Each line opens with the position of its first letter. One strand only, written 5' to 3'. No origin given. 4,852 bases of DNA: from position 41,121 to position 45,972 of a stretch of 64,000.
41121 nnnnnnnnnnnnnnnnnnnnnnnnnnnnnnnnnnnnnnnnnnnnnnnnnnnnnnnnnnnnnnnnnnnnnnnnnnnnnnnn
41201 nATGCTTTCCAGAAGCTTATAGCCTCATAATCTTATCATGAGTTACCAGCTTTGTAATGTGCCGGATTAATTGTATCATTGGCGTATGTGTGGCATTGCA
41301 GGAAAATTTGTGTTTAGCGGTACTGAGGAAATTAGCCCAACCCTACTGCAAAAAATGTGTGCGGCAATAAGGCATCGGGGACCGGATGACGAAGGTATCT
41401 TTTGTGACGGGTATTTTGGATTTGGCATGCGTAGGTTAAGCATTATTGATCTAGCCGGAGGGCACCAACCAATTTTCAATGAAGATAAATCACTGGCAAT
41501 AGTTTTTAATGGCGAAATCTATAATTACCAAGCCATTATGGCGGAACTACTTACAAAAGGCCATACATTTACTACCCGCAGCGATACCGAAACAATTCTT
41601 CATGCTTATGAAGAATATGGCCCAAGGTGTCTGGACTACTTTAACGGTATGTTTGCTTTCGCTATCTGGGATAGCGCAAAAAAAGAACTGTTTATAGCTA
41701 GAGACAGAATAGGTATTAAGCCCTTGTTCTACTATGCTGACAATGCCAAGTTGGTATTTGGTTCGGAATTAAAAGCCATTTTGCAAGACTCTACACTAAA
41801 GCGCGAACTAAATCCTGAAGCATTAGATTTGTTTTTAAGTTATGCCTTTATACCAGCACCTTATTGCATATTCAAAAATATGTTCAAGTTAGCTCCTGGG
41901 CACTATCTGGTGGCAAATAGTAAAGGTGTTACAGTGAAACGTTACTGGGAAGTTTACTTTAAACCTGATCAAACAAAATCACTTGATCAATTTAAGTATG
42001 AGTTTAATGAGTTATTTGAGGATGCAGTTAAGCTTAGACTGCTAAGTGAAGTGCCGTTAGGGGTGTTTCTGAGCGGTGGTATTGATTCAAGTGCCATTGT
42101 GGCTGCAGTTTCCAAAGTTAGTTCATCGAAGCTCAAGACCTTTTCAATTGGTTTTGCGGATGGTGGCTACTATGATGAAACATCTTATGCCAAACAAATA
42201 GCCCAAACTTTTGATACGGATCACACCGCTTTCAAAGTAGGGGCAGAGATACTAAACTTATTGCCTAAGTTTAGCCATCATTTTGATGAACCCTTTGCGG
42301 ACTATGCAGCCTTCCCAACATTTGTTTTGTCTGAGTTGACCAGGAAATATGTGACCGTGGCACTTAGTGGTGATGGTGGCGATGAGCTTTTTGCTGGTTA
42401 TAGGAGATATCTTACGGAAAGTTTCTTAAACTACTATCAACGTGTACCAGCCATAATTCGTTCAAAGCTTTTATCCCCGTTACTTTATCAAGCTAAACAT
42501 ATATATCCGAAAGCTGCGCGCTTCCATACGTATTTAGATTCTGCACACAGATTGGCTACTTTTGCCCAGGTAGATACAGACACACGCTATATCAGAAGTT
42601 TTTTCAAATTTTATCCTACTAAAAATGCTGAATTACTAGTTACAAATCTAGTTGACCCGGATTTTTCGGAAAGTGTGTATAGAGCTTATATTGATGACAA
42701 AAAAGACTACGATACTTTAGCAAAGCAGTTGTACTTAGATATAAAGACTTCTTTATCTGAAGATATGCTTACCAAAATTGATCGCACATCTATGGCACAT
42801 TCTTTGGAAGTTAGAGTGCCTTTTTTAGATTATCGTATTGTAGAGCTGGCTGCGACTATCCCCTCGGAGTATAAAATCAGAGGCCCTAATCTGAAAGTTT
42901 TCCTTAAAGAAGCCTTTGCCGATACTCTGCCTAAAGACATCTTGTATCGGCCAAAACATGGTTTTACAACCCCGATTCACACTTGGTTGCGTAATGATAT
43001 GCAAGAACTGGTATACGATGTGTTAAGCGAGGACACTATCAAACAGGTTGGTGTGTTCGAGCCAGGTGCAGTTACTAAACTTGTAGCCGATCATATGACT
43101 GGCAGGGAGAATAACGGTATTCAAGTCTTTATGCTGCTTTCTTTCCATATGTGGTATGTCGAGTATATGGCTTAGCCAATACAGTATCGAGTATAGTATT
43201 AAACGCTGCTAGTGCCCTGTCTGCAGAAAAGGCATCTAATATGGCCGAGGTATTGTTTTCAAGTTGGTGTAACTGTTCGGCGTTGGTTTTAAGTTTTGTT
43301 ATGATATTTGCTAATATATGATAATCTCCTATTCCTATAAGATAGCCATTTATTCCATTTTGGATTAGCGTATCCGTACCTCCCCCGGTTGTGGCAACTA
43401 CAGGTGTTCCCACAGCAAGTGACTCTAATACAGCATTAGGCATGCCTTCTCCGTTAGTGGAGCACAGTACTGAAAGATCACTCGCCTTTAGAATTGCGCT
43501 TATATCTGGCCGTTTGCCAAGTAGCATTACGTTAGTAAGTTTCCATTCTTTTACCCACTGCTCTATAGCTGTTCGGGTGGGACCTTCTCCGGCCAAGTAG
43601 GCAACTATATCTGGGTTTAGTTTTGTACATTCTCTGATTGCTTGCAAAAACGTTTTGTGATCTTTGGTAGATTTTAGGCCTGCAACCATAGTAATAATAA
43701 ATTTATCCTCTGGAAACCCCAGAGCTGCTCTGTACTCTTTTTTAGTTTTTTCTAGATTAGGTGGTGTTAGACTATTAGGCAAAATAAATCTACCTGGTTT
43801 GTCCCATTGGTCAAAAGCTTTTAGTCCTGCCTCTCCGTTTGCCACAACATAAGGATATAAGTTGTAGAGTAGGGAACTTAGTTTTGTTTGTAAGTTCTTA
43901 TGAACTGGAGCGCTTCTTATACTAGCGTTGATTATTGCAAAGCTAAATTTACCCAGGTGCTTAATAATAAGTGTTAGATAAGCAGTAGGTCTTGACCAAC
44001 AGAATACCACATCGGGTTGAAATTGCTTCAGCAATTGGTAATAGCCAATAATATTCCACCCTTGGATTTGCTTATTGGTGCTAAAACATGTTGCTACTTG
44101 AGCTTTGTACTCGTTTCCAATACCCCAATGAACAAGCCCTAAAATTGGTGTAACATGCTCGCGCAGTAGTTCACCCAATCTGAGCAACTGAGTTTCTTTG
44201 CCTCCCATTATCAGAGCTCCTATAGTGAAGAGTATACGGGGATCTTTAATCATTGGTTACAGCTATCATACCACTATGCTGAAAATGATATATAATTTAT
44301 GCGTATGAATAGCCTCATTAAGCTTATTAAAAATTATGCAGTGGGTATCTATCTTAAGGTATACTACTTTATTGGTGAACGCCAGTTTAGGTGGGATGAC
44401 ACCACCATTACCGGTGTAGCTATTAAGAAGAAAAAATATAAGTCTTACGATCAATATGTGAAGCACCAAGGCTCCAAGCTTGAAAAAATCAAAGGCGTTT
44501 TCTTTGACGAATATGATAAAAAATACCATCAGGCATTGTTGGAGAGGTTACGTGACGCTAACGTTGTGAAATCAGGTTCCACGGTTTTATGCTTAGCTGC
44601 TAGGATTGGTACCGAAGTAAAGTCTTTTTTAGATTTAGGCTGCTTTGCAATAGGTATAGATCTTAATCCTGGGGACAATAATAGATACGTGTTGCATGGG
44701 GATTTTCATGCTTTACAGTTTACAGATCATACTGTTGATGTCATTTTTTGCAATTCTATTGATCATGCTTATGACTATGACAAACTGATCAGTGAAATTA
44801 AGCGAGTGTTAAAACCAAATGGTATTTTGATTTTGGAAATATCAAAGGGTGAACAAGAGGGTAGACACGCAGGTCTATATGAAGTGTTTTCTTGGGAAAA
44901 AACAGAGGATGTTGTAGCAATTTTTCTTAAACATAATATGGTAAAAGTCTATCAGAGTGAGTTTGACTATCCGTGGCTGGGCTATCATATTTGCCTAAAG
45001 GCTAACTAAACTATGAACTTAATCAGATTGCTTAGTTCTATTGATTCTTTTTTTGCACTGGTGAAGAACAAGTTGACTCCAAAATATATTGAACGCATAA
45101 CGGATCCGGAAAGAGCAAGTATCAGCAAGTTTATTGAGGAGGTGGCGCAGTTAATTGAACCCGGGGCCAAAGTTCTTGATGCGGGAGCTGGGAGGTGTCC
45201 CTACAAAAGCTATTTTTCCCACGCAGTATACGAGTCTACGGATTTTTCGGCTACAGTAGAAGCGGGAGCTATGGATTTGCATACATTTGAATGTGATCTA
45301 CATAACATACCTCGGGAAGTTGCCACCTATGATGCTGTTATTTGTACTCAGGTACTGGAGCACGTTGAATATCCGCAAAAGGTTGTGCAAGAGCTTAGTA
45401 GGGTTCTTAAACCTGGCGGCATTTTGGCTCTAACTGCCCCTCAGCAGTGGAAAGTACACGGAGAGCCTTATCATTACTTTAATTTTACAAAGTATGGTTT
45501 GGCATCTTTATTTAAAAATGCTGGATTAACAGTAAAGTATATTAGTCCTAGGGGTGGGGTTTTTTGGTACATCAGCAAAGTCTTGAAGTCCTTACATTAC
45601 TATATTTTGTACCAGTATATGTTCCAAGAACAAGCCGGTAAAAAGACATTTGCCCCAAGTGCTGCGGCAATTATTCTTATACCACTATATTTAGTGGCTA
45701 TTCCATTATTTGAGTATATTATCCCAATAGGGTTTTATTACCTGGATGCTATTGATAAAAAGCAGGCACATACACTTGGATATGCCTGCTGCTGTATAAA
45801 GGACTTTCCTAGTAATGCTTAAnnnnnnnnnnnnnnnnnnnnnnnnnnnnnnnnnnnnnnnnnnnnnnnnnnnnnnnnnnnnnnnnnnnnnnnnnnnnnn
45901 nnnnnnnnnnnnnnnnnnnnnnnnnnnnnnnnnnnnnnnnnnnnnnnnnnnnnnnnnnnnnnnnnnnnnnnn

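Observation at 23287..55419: A glycan locus of about 32 kb occupying half the window, with a partial 2,3-diamino-uronic-acid pathway and heavy tailoring but no visible initiating transferase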

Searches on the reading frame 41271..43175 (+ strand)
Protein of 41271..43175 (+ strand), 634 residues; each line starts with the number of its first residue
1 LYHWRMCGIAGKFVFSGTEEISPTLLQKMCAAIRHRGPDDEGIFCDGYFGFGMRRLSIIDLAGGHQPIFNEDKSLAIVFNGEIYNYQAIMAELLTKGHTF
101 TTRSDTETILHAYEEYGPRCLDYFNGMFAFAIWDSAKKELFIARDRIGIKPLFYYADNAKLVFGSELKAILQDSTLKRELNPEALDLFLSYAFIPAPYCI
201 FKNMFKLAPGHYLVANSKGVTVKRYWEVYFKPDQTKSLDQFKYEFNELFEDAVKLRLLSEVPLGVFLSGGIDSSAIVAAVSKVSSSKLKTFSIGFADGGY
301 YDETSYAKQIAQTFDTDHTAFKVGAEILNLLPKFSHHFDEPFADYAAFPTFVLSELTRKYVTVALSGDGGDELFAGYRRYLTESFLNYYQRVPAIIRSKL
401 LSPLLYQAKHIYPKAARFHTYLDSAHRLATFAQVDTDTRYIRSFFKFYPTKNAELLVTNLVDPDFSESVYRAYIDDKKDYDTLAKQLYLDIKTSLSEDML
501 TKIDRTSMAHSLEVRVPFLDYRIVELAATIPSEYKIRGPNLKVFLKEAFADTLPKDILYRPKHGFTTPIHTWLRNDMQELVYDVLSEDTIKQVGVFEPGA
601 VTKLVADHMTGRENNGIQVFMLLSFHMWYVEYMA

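Call 7: search_protein_families(library=pfam, proteins=[window:41271-43175:+], max_evalue=0.001)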
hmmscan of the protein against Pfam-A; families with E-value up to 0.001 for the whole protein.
window:41271-43175:+ (634 aa): 4 families
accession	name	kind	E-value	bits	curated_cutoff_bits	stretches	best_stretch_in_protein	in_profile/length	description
PF00733.27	Asn_synthase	-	7.4e-98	328.9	21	1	245-629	2-353/354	Asparagine synthase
PF13537.11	GATase_7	-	6.5e-49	165.5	25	1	54-172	2-123/123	Glutamine amidotransferase domain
PF13522.11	GATase_6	-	7.2e-43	146.2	27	1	38-166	1-130/130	Glutamine amidotransferase domain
PF12481.13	DUF3700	-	0.00057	19.9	27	0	121-172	126-177/228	Aluminium induced protein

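Call 12: search_protein_families(library=ncbifam, proteins=[window:41271-43175:+], max_evalue=0.001)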
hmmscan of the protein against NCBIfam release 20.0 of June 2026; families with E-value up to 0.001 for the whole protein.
window:41271-43175:+ (634 aa): 9 families
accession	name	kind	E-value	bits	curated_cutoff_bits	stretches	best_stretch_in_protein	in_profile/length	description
TIGR03108.1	eps_aminotran_1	hypoth_equivalog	9.5e-193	642.3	816.9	1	6-626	1-622/628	XrtA/PEP-CTERM system amidotransferase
TIGR01536.1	asn_synth_AEB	equivalog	7.5e-152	506.9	267.1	1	7-565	1-517/517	asparagine synthase (glutamine-hydrolyzing)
TIGR03104.1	trio_amidotrans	equivalog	4e-132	441.4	570.1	2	6-380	1-383/589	N-acetylglutaminylglutamine amidotransferase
NF006949.0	PRK09431.1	equivalog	1e-98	331.3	499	3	6-174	1-169/554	asparagine synthase B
NF033535.1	lass_lactam_cya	exception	3.9e-83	280.1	525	1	6-602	1-635/668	lasso peptide isopeptide bond-forming cyclase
NF033561.1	macrolact_Ik_Al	subfamily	3.1e-19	69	300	2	197-382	151-339/561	albusnodin/ikarugamycin family macrolactam cyclase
TIGR01134.1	purF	equivalog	2.7e-09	36.9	350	1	65-184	84-213/432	amidophosphoribosyltransferase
NF001484.0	PRK00331.1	subfamily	6.7e-09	34.7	381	1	67-174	87-202/601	isomerizing glutamine--fructose-6-phosphate transaminase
TIGR01135.1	glmS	equivalog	2.7e-08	32.8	418.05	1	67-174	86-201/607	glutamine--fructose-6-phosphate transaminase (isomerizing)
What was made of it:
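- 41271..43175 (+): G16, WbpS-type (eps_aminotran_1) AsnB amidotransferase. The real start is probably MCGIAG, 5 codons downstream. Asn_synthase 7e-98; TIGR03108 1e-192, below cut-off (calls 7, 12).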

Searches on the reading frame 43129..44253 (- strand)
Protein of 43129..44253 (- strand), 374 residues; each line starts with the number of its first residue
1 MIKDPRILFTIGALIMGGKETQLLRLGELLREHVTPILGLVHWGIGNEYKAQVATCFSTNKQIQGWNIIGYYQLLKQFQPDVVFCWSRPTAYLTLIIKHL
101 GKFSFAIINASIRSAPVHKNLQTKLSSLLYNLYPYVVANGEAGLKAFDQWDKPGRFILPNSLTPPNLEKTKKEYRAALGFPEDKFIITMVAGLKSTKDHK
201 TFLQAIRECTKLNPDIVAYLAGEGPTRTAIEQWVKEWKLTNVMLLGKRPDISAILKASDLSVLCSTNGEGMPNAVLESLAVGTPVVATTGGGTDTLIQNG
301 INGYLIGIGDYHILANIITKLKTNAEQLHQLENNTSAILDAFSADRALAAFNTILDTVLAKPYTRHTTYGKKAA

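Call 7: search_protein_families(library=pfam, proteins=[window:43129-44253:-], max_evalue=0.001)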
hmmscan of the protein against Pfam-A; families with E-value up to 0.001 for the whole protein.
window:43129-44253:- (374 aa): 2 families
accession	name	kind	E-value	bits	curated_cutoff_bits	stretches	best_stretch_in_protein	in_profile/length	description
PF00534.26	Glycos_transf_1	-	2e-30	106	26.4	1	171-335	2-169/172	Glycosyl transferases group 1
PF13692.12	Glyco_trans_1_4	-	1e-24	87.9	27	1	185-322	2-140/142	Glycosyl transferases group 1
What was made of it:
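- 43129..44253 (-): G17, GT4 glycosyltransferase. Glycos_transf_1 2e-30 (call 7).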

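Call 12: search_protein_families(library=ncbifam, proteins=[window:43129-44253:-], max_evalue=0.001)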
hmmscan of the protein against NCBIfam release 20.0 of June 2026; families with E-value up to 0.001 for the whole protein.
window:43129-44253:- (374 aa): 31 families (the best 25 are shown)
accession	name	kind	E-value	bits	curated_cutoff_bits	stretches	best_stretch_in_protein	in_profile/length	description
TIGR03088.1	stp2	hypoth_equivalog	2.9e-29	102.3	409.05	1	174-359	184-374/374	TIGR03088 family PEP-CTERM/XrtA system glycosyltransferase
TIGR03999.1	thiol_BshA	equivalog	4.8e-24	85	273.7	1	169-358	184-373/375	N-acetyl-alpha-D-glucosaminyl L-malate synthase BshA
NF047880.1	glyco_SdgA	exception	9.9e-21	73.8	800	1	187-355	318-487/488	serine-aspartate repeat adhesin O-glycosyltransferase SdgA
NF041876.1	EPS_EpsE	equivalog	2e-20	73.4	400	1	180-346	210-384/389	exopolysaccharide biosynthesis GT4 family glycosyltransferase EpsE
NF047684.1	TeichurnBiosyTuaC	equivalog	2e-16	59.9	550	1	168-347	203-378/391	teichuronic acid biosynthesis protein TuaC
NF038229.1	Glyco4_Geo_Pelo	equivalog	2.1e-13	50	400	1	164-359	139-337/338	GPMC system family 4 glycosyltransferase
TIGR04348.1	TIGR04348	equivalog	3.9e-13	49.1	300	1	181-355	134-308/310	selenoneine biosynthesis selenosugar synthase SenB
NF050063.1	ProtGlycPglJ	equivalog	4.4e-13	49.2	500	1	70-334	76-342/363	N-acetylgalactosamine-N,N'-diacetylbacillosaminyl-diphospho-undecaprenol 4-alpha-N-acetylgalactosaminyltransferase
TIGR03449.1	mycothiol_MshA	equivalog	1.2e-11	44.2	462.5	1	171-352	207-397/406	D-inositol-3-phosphate glycosyltransferase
TIGR04157.1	glyco_rSAM_CFB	subfamily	1.5e-11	43.9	400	1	158-320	198-362/406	TIGR04157 family glycosyltransferase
NF047881.1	glyco_SdgB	exception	2.6e-11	42.9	800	1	190-354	327-492/496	serine-aspartate repeat adhesin O-glycosyltransferase SdgB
NF007640.0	PRK10307.1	subfamily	2.5e-10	39.9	276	1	168-351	212-400/411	WcaI family glycosyltransferase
NF050056.1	ProtGlycPglH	equivalog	3.3e-10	39.6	600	1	186-335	181-330/354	GalNAc-alpha-(1->4)-GalNAc-alpha-(1->3)-diNAcBac-PP-undecaprenol alpha-1,4-N-acetyl-D-galactosaminyltransferase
NF038011.1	PelF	equivalog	9.4e-10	38.1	100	1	184-333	306-466/489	GT4 family glycosyltransferase PelF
TIGR04005.1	wcaL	equivalog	1.6e-09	37.1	537.6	1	184-322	222-368/406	colanic acid biosynthesis glycosyltransferase WcaL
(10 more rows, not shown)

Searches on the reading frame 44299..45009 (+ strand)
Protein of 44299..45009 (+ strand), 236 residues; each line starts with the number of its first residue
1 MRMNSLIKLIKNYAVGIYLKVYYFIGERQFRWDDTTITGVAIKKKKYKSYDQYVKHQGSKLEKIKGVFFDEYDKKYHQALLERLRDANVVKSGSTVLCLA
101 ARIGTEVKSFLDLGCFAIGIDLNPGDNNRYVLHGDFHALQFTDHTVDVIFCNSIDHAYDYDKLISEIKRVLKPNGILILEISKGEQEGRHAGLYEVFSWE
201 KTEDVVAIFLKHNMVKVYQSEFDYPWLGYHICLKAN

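Call 7: search_protein_families(library=pfam, proteins=[window:44299-45009:+], max_evalue=0.001)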
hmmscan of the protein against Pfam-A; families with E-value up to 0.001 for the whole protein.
window:44299-45009:+ (236 aa): 6 families
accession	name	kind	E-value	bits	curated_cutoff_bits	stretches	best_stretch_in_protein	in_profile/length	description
PF08241.18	Methyltransf_11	-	1.1e-11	45.6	21.2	1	104-179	8-95/95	Methyltransferase domain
PF13847.12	Methyltransf_31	-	2.5e-08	34.2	27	1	132-185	59-115/145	Methyltransferase domain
PF13649.12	Methyltransf_25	-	7.9e-08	33.3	27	1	130-175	49-97/97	Methyltransferase domain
PF05148.21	Methyltransf_8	-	4e-05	24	27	1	94-179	77-156/219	Hypothetical methyltransferase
PF01209.24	Ubie_methyltran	-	4.7e-05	23.3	20.1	1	131-197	102-169/233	ubiE/COQ5 methyltransferase family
PF13489.12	Methyltransf_23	-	0.00013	22.1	27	1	72-183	4-120/164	Methyltransferase domain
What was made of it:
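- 44299..45009 (+): G18, class-I SAM methyltransferase. Methyltransf_11 1e-11 (call 7).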

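Call 12: search_protein_families(library=ncbifam, proteins=[window:44299-45009:+], max_evalue=0.001)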
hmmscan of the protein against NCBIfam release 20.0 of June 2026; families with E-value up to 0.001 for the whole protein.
window:44299-45009:+ (236 aa): 11 families
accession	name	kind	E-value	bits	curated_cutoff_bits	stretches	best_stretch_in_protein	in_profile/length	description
TIGR02072.1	BioC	equivalog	3.8e-06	26.9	184.95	1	127-179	79-132/244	malonyl-ACP O-methyltransferase BioC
NF045667.1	MTase_DVU1556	equivalog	5.2e-06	26.1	155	1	80-179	10-119/213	DVU_1556 family methyltransferase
NF052510.1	methyltran_MpqE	exception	3.5e-05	23.3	335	1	131-203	102-175/234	methyl-plastoquinone biosynthesis methyltransferase MpqE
NF045823.1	PthPhpthDimycoMt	equivalog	9.2e-05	21.7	300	1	132-178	118-165/256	phthiotriol/phenolphthiotriol dimycocerosates methyltransferase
NF008823.0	PRK11873.1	subfamily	0.00019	21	263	1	127-178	128-180/272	arsenite methyltransferase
TIGR01934.1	MenG_MenH_UbiE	subfamily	0.00019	20.8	158.35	1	131-199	92-161/223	ubiquinone/menaquinone biosynthesis methyltransferase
NF001241.0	PRK00216.1-2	equivalog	0.0003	20.5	327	1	85-183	44-152/231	demethylmenaquinone methyltransferase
NF001243.0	PRK00216.1-4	equivalog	0.00035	20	235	0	130-187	101-160/237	demethylmenaquinone methyltransferase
NF041675.1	sarc_dimgly_tmase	equivalog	0.0004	20.4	550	1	131-179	120-169/278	sarcosine/dimethylglycine N-methyltransferase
NF001240.0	PRK00216.1-1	equivalog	0.0005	19.2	378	0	131-200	119-189/251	bifunctional demethylmenaquinone methyltransferase/2-methoxy-6-polyprenyl-1,4-benzoquinol methylase UbiE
NF045825.1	FAmtase_mtf2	equivalog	0.00076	18.8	400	0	132-178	110-157/248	fatty-acid O-methyltransferase Mtf2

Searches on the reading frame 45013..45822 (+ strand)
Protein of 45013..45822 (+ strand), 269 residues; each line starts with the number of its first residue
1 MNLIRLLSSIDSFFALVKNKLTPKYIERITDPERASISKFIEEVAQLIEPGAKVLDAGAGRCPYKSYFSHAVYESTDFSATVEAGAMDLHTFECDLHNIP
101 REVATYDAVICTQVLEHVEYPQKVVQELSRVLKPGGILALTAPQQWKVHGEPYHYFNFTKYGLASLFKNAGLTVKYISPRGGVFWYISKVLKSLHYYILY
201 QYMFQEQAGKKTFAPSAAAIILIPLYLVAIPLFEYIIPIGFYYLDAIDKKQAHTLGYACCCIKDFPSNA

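Call 7: search_protein_families(library=pfam, proteins=[window:45013-45822:+], max_evalue=0.001)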
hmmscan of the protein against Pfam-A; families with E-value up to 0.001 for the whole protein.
window:45013-45822:+ (269 aa): 7 families
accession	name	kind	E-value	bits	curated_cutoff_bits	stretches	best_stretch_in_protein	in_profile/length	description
PF08241.18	Methyltransf_11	-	1.4e-13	51.7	21.2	1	56-139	2-94/95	Methyltransferase domain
PF13489.12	Methyltransf_23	-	1.9e-12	47.6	27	1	36-174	8-161/164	Methyltransferase domain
PF08242.18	Methyltransf_12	-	5.9e-09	37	30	1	90-138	52-98/98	Methyltransferase domain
PF13649.12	Methyltransf_25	-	1.1e-08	36.1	27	1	85-136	45-97/97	Methyltransferase domain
PF13847.12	Methyltransf_31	-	3.7e-08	33.6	27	1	93-144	60-113/145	Methyltransferase domain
PF05148.21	Methyltransf_8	-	2.5e-05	24.7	27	1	53-140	75-156/219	Hypothetical methyltransferase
PF07021.18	MetW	-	4.4e-05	23.7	21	1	42-147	5-116/193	Methionine biosynthesis protein MetW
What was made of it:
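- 45013..45822 (+): G19, class-I SAM methyltransferase. Methyltransf_11 1e-13 (call 7).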

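Call 12: search_protein_families(library=ncbifam, proteins=[window:45013-45822:+], max_evalue=0.001)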
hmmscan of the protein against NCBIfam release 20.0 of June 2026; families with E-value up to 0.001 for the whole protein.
window:45013-45822:+ (269 aa): 11 families
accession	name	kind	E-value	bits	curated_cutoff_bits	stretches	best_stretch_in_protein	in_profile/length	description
TIGR04345.1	ovoA_Cterm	equivalog_domain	1.6e-11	44.2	170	1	92-152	121-181/242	putative 4-mercaptohistidine N1-methyltransferase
NF045667.1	MTase_DVU1556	equivalog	6.5e-10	38.8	155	1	48-141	20-120/213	DVU_1556 family methyltransferase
TIGR01983.1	UbiG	equivalog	4.4e-09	36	102.95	1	95-141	105-152/228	bifunctional 2-polyprenyl-6-hydroxyphenol methylase/3-demethylubiquinol 3-O-methyltransferase UbiG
TIGR02072.1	BioC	equivalog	1.3e-07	31.7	184.95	1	51-142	35-134/244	malonyl-ACP O-methyltransferase BioC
NF001241.0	PRK00216.1-2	equivalog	1.5e-06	28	327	1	48-141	49-148/231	demethylmenaquinone methyltransferase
NF041675.1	sarc_dimgly_tmase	equivalog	3.4e-06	27.2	550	1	92-145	121-174/278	sarcosine/dimethylglycine N-methyltransferase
TIGR02081.1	metW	equivalog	0.00023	20.8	189.5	0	42-133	5-103/194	methionine biosynthesis protein MetW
NF045825.1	FAmtase_mtf2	equivalog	0.00054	19.3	400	0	31-141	39-159/248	fatty-acid O-methyltransferase Mtf2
NF001240.0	PRK00216.1-1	equivalog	0.00056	19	378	0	85-140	112-168/251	bifunctional demethylmenaquinone methyltransferase/2-methoxy-6-polyprenyl-1,4-benzoquinol methylase UbiE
NF045823.1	PthPhpthDimycoMt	equivalog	0.00059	19.1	300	0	31-140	47-166/256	phthiotriol/phenolphthiotriol dimycocerosates methyltransferase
NF007610.0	PRK10258.1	equivalog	0.00061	19.2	342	1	52-142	44-140/251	malonyl-ACP O-methyltransferase BioC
